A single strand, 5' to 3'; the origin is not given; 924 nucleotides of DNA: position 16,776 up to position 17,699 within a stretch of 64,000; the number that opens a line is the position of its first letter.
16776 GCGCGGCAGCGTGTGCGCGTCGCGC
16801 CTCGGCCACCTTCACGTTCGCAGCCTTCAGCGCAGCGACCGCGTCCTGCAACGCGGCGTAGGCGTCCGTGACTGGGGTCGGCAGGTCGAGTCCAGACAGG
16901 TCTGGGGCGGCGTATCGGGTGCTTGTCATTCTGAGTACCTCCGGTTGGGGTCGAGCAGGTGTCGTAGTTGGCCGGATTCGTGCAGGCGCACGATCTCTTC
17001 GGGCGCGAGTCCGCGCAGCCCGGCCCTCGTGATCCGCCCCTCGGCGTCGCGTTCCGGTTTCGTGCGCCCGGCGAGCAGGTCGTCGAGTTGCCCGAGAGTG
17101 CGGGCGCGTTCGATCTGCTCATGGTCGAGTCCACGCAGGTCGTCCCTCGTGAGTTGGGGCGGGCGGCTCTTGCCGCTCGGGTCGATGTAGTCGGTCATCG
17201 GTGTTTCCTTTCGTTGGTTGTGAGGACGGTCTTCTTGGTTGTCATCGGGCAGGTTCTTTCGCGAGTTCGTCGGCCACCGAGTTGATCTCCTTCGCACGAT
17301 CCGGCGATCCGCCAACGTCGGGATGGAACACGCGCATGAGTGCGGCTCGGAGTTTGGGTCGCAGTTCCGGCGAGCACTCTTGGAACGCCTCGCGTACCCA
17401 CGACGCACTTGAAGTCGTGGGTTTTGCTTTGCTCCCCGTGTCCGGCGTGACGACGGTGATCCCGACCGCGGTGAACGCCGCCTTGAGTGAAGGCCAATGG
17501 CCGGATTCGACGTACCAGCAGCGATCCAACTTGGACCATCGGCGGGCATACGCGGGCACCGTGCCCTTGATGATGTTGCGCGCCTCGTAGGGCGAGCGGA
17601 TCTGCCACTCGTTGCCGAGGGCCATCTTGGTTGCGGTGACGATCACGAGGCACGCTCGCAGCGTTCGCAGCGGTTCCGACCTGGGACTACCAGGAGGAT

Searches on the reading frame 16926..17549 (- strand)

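Call 11: search_protein_families(library=pfam, proteins=[window:16926-17549:-], max_evalue=0.01)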
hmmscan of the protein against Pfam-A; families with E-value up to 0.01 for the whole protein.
window:16926-17549:- (207 aa): 0 families

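Call 13: search_protein_families(library=phrogs, proteins=[window:16926-17549:-], max_evalue=0.01)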
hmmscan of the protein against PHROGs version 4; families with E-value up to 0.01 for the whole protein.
window:16926-17549:- (207 aa): 1 family
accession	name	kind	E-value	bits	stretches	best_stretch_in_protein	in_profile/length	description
phrog_2592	-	head and packaging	1.3e-05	26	1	130-161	175-206/209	head scaffolding protein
